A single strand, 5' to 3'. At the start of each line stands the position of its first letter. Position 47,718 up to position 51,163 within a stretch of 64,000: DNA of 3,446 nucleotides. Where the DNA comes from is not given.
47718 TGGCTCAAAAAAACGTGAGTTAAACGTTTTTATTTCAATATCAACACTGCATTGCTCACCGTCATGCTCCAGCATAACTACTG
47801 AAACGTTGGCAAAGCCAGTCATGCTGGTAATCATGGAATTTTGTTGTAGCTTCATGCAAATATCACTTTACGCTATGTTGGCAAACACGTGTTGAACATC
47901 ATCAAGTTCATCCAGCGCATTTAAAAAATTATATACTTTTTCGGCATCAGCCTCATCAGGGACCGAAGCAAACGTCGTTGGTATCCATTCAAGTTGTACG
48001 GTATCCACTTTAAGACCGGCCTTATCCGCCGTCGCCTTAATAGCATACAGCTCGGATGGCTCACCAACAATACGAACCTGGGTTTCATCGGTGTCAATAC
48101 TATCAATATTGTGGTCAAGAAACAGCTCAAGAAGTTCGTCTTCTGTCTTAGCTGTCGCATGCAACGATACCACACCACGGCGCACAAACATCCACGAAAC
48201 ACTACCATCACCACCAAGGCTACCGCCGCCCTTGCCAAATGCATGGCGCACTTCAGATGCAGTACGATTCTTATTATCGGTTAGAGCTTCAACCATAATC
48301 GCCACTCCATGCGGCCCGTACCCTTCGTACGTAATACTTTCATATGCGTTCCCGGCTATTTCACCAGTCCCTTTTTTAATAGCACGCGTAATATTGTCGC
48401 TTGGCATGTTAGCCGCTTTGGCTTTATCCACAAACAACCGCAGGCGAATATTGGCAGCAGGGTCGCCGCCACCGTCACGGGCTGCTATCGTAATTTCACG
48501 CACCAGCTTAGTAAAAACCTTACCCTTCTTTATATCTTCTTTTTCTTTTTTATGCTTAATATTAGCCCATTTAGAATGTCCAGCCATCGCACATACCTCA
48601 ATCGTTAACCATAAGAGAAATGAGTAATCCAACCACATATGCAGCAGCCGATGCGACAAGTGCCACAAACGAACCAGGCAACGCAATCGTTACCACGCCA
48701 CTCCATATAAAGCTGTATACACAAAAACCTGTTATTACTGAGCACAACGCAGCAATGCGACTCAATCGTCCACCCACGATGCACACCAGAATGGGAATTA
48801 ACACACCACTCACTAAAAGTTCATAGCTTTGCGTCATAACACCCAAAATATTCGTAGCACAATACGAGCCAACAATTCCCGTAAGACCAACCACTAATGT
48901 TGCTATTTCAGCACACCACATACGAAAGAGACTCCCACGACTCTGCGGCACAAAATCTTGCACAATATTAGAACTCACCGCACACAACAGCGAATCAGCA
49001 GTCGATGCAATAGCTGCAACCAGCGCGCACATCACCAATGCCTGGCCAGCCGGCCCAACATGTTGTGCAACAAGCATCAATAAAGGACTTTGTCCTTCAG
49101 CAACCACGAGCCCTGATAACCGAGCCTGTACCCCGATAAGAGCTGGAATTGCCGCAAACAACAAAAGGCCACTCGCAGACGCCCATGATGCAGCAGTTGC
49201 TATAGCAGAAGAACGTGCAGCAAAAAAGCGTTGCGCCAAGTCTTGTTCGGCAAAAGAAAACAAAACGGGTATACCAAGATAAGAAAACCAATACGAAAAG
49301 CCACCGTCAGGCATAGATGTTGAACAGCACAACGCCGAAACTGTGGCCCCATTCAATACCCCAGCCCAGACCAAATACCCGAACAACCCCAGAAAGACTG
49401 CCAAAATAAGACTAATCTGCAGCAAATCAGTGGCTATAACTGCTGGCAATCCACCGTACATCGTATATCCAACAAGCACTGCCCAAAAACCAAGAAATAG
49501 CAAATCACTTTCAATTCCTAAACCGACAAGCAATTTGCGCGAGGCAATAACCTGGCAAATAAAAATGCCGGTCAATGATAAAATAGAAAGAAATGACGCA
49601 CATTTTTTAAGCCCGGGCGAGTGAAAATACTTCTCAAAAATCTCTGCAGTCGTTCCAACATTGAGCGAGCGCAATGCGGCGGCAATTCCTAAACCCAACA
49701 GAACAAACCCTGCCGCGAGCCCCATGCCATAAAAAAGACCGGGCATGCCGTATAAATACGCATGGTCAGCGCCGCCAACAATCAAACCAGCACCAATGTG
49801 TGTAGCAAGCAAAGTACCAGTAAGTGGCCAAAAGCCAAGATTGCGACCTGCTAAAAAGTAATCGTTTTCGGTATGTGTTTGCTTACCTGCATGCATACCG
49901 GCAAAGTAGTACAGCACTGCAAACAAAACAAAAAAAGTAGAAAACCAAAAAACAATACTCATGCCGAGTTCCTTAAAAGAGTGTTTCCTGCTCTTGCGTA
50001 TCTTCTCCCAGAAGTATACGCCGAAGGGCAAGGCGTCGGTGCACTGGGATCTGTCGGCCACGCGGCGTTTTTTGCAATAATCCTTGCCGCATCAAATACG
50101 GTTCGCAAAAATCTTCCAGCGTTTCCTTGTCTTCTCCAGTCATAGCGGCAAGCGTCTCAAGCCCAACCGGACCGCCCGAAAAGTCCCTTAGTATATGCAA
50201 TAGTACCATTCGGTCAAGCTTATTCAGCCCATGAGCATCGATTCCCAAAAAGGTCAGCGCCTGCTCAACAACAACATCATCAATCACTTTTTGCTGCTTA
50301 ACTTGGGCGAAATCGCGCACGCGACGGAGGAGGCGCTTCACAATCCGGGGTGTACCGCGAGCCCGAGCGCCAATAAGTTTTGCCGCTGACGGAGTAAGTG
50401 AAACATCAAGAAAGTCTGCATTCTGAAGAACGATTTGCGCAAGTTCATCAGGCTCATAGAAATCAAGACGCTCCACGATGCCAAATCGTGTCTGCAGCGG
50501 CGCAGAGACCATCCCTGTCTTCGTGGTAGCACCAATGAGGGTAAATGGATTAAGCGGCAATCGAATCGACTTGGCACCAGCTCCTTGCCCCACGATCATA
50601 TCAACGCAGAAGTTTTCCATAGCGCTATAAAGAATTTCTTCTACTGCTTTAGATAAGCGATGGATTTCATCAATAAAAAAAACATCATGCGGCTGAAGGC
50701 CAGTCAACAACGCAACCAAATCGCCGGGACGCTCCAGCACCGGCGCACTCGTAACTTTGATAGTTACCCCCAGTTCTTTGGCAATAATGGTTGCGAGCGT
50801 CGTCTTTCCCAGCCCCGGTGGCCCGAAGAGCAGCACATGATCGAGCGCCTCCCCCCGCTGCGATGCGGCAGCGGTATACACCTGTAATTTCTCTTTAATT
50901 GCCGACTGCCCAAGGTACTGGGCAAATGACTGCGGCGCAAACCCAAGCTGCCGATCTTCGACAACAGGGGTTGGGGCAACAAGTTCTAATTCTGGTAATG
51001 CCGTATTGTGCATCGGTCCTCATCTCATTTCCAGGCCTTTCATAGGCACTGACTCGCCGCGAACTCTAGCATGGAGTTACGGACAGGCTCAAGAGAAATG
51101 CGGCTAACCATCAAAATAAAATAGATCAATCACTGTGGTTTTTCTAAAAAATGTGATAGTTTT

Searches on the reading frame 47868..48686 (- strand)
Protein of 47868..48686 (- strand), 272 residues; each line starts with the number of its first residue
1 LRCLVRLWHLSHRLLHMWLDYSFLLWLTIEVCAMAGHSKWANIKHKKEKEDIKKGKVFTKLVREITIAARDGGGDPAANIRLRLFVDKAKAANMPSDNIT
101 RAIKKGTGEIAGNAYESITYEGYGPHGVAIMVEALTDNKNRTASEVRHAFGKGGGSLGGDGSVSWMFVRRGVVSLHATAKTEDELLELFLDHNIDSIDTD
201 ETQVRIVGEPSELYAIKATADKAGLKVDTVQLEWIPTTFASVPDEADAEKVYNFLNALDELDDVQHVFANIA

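Call 17: search_protein_families(library=pfam, proteins=[window:47868-48686:-], max_evalue=0.001)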
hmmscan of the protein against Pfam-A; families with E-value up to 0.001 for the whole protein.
window:47868-48686:- (272 aa): 2 families
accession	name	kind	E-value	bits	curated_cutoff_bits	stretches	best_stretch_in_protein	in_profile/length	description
PF01709.26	Transcrip_reg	-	2.5e-51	174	27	1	115-271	1-160/160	TACO1/YebC second and third domain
PF20772.2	TACO1_YebC_N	-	3.8e-33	114.2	36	1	38-109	1-73/73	TACO1/YebC protein N-terminal domain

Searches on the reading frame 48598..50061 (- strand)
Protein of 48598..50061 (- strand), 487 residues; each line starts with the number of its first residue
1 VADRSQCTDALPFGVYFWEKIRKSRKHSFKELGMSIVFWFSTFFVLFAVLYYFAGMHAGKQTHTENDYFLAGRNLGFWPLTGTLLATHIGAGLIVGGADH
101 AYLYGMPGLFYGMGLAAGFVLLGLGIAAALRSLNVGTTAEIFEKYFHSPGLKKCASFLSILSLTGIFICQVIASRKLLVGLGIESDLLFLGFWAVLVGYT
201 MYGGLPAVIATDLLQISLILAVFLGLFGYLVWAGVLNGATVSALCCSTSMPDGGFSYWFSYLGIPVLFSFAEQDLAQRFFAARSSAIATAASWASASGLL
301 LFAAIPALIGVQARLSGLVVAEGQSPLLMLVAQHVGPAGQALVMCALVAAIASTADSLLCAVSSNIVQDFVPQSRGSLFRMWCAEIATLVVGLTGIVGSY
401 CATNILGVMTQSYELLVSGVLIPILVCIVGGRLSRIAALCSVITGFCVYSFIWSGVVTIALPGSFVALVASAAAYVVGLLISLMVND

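Call 17: search_protein_families(library=pfam, proteins=[window:48598-50061:-], max_evalue=0.001)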
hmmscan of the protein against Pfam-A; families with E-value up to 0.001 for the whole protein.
window:48598-50061:- (487 aa): 1 family
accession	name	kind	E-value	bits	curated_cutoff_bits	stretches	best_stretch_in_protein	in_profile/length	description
PF00474.23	SSF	-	4.1e-22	79.1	22.8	1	68-445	1-406/406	Sodium:solute symporter family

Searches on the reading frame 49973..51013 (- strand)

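Call 17: search_protein_families(library=pfam, proteins=[window:49973-51013:-], max_evalue=0.001)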
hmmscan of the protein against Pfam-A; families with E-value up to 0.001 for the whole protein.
window:49973-51013:- (346 aa): 13 families
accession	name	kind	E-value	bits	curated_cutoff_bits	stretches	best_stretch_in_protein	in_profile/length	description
PF05496.18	RuvB_N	-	6.3e-73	244.2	27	1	27-183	3-159/159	Holliday junction DNA helicase RuvB P-loop domain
PF17864.7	AAA_lid_4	-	1e-25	89.7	27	1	186-259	1-74/74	RuvB AAA lid domain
PF05491.19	RuvB_C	-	1.5e-19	70.1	24.7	1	261-322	2-63/72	RuvB C-terminal winged helix domain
PF00004.35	AAA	-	3.7e-18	66.7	21.2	1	60-182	1-128/131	ATPase family associated with various cellular activities (AAA)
PF07728.20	AAA_5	-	1.7e-07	31.7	22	0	59-81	1-23/139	AAA domain (dynein-related subfamily)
PF01078.27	Mg_chelatase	-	0.00012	22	20.3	0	34-79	6-44/207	Magnesium chelatase, subunit ChlI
PF13191.12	AAA_16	-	0.00015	22.8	32.6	0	51-82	19-49/167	AAA ATPase domain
PF13401.12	AAA_22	-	0.00017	22.3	27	0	59-85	7-36/130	AAA domain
PF20720.3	nSTAND3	-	0.00028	21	27.2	1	57-116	17-73/155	Novel STAND NTPase 3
PF13173.12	AAA_14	-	0.00044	20.7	27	1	60-132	5-86/129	AAA domain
PF00910.28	RNA_helicase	-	0.00047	21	21.5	1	60-130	1-66/105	RNA helicase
PF02367.23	TsaE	-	0.00054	20.3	26.6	1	50-89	14-53/128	Threonylcarbamoyl adenosine biosynthesis protein TsaE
PF13238.12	AAA_18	-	0.00093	20.1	29.4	0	60-138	1-78/128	AAA domain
